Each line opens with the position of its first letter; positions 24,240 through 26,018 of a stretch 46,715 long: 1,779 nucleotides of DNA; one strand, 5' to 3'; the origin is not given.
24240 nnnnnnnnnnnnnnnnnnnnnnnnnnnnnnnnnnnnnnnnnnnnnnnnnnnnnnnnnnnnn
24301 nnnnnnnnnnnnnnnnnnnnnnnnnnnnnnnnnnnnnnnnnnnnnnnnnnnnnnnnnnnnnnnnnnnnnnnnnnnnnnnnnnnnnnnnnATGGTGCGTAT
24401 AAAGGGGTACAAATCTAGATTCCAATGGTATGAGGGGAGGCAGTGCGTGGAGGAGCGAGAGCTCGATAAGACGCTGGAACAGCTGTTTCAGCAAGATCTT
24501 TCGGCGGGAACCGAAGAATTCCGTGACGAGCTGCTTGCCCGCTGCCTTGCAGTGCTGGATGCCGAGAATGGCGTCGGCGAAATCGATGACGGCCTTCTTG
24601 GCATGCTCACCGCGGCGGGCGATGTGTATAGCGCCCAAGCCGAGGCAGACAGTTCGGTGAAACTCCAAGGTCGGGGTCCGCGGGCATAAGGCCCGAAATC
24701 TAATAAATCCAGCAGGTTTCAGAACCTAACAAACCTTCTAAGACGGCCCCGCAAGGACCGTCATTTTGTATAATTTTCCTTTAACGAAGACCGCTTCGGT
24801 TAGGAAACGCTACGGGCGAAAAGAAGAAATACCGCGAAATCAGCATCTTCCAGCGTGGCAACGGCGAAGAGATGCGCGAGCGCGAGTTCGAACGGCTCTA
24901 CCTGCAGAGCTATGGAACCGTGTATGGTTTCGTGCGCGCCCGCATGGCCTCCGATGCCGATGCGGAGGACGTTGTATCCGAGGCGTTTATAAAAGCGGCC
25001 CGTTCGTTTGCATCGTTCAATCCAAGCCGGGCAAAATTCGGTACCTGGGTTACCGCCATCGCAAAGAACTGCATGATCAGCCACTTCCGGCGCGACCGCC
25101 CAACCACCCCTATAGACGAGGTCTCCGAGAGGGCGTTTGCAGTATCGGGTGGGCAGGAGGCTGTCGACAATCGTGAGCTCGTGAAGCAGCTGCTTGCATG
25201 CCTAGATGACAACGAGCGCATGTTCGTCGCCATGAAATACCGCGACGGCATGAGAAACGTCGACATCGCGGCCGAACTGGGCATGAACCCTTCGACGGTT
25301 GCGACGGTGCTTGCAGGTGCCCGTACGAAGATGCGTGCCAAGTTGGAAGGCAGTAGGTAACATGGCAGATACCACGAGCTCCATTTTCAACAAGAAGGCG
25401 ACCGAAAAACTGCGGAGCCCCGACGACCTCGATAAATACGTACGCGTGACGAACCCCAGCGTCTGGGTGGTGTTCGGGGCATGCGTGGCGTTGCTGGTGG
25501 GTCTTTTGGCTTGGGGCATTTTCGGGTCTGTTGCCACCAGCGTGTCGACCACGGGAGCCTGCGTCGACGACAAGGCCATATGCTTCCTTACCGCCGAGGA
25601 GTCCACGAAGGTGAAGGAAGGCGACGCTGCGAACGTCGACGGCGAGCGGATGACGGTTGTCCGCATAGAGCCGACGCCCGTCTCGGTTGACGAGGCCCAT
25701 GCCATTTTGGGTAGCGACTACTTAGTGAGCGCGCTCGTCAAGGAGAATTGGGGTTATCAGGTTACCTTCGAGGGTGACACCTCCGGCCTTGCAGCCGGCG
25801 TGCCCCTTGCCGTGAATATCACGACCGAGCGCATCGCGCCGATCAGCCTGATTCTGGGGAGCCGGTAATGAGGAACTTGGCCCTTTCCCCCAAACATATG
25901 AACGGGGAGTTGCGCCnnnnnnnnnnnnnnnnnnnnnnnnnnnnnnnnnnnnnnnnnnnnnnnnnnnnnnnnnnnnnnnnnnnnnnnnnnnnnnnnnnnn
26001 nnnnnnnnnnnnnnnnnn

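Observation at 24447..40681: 16-kb co-directional gene string coupling a GG-peptide exporter, an ECF-like sigma, a membrane partner-switching module and a GAF-gated MacB-type pump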

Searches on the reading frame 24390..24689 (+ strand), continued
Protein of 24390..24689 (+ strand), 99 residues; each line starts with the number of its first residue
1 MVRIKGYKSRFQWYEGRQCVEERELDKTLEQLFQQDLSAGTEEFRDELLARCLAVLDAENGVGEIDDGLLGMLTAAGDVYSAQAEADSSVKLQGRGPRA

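Call 92: search_protein_families(library=ncbifam, proteins=[P0040, P0082, P0134, P0171], max_evalue=0.1)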
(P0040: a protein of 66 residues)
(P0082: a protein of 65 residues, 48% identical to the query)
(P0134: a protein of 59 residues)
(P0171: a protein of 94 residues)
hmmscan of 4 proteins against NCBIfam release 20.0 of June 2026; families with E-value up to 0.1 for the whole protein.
P0040 (66 aa): 0 families

P0082 (65 aa): 0 families

P0134 (59 aa): 0 families

P0171 (94 aa): 1 family
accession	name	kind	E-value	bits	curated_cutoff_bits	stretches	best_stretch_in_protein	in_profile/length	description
NF033747.1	class_E_sortase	subfamily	0.054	13.3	160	1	11-93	21-101/211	class E sortase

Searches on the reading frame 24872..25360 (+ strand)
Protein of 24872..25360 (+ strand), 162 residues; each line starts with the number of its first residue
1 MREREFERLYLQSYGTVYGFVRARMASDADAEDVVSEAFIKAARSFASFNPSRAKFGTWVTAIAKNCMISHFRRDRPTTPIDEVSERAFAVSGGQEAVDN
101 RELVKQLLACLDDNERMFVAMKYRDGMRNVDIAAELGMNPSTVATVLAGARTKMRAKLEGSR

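Call 4: search_protein_families(library=pfam, proteins=[window:24872-25360:+], max_evalue=0.01)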
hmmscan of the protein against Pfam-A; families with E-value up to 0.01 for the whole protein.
window:24872-25360:+ (162 aa): 7 families
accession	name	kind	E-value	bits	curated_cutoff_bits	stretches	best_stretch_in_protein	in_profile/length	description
PF04542.20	Sigma70_r2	-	6.3e-18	64.8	24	1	9-76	1-69/71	Sigma-70 region 2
PF08281.18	Sigma70_r4_2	-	2.6e-07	30.6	25.7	1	102-154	2-54/54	Sigma-70, region 4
PF07638.17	Sigma70_ECF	-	3.9e-07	30.6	21.1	1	27-159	45-184/185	ECF sigma factor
PF04545.22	Sigma70_r4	-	0.0041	17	24.1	1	107-155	1-49/50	Sigma-70, region 4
PF13518.12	HTH_28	-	0.0045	17.5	25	0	115-149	1-35/52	Helix-turn-helix domain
PF00196.25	GerE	-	0.0061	16.6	23.5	0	125-157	16-48/57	Bacterial regulatory proteins, luxR family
PF13384.12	HTH_23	-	0.0066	16.7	24.6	0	119-144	10-35/50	Homeodomain-like domain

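Call 10: search_protein_families(library=ncbifam, proteins=[window:24872-25360:+], max_evalue=0.01)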
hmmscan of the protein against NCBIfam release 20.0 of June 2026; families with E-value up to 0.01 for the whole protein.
window:24872-25360:+ (162 aa): 93 families (the best 25 are shown)
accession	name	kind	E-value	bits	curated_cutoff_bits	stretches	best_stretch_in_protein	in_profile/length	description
TIGR02937.1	sigma70-ECF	superfamily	8.7e-26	90.5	42.9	1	5-158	2-165/165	sigma-70 family RNA polymerase sigma factor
TIGR02989.1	Sig-70_gvs1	subfamily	7.5e-21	74.7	124.55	1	5-155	2-155/158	RNA polymerase sigma-70 factor, Rhodopirellula/Verrucomicrobium family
NF004113.0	PRK05602.1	equivalog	5.3e-20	71.9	208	1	23-160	63-203/211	RNA polymerase sigma factor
TIGR02952.1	Sig70_famx2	equivalog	2.8e-19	69.7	206.45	1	4-156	11-168/170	ECF subfamily RNA polymerase sigma factor, BldN family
NF008888.0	PRK11922.1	equivalog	1.9e-18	66.9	204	1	12-159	38-197/231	RNA polymerase sigma factor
TIGR02985.1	Sig70_bacteroi1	subfamily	3e-18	66.5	126.4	1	5-158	2-162/162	RNA polymerase sigma-70 factor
NF058625.1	sigma_PG0214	equivalog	6.6e-18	65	130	1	1-159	1-162/170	GFO_1088 family ECF-type sigma factor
TIGR02983.1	SigE-fam_strep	subfamily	5.2e-17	62.2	141.55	1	2-160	4-160/162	SigE family RNA polymerase sigma factor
NF007228.0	PRK09646.1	subfamily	2.4e-15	56.7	226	1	4-160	30-192/194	ECF RNA polymerase sigma factor SigK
NF009166.1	PRK12513.1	equivalog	3.2e-15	56.3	206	1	4-159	22-187/193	RNA polymerase sigma factor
TIGR02959.1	SigZ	equivalog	4.2e-15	56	168.65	1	19-160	10-150/170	RNA polymerase sigma factor SigZ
NF007216.0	PRK09638.1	equivalog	1.5e-14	54.2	194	1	6-157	20-173/180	RNA polymerase sigma factor SigY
NF009190.0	PRK12538.1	equivalog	3e-13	50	303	1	24-159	83-220/233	RNA polymerase sigma factor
TIGR02948.1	SigW_bacill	equivalog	4.1e-13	49.8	243.1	1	21-158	35-184/187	RNA polymerase sigma factor SigW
TIGR02984.1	Sig-70_plancto1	subfamily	8.8e-13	48.2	183.75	2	22-91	29-99/189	RNA polymerase sigma-70 factor, Planctomycetaceae-specific subfamily 1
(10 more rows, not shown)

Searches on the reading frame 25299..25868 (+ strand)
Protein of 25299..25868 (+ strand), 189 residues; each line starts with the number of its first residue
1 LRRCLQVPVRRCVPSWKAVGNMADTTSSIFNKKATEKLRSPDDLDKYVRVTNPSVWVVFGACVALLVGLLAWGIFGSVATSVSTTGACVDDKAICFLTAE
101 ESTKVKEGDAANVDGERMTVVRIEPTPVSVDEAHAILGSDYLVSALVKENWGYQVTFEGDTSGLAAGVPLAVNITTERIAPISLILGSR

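Call 4: search_protein_families(library=pfam, proteins=[window:25299-25868:+], max_evalue=0.01)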
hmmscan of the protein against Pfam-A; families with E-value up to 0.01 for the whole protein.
window:25299-25868:+ (189 aa): 0 families

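Call 10: search_protein_families(library=ncbifam, proteins=[window:25362-25868:+], max_evalue=0.01)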
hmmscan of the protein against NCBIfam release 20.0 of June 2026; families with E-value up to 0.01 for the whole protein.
window:25362-25868:+ (168 aa): 1 family
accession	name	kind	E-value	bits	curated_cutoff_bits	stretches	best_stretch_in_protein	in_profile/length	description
TIGR03794.1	NHLM_micro_HlyD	equivalog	5e-12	45.4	156.2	1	16-84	1-69/421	NHLP bacteriocin system secretion protein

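Call 37: find_related_loci(query=A2, collection=metagenome_contigs, flank=10000)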
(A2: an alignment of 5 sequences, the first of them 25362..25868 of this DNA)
Query A2 (168 aa) in metagenome_contigs; peptide patterns used: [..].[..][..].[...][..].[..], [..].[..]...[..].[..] (x = any residue, [..] = any of these).
600 stretches matched a pattern (row limit reached: there are more); 105 encode a relative of the query (tblastn E <= 1e-3); the best 80 are kept; 80 distinct loci.
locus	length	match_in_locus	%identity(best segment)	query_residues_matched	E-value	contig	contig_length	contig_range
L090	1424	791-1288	72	1-166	4e-82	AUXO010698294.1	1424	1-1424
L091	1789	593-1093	65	1-167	8e-74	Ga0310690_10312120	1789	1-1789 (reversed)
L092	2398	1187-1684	67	1-166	6e-71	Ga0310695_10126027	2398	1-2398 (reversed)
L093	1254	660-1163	62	1-168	5e-74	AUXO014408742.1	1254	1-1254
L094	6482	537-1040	62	1-168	2e-69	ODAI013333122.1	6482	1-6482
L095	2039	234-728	65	1-165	2e-70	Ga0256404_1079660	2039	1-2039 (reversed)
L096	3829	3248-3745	63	1-166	3e-68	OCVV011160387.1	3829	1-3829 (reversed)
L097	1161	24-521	61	1-166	4e-71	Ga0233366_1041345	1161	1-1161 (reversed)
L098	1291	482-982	62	1-167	1e-69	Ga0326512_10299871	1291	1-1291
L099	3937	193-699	62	1-168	6e-66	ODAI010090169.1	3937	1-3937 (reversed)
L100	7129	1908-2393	62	7-168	8e-66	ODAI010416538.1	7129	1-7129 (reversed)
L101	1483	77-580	61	1-167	5e-66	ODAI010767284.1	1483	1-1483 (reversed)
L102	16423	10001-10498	64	1-166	2e-62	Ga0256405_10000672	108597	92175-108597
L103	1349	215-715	55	1-166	4e-59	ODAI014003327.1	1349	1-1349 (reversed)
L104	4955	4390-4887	55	1-165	2e-55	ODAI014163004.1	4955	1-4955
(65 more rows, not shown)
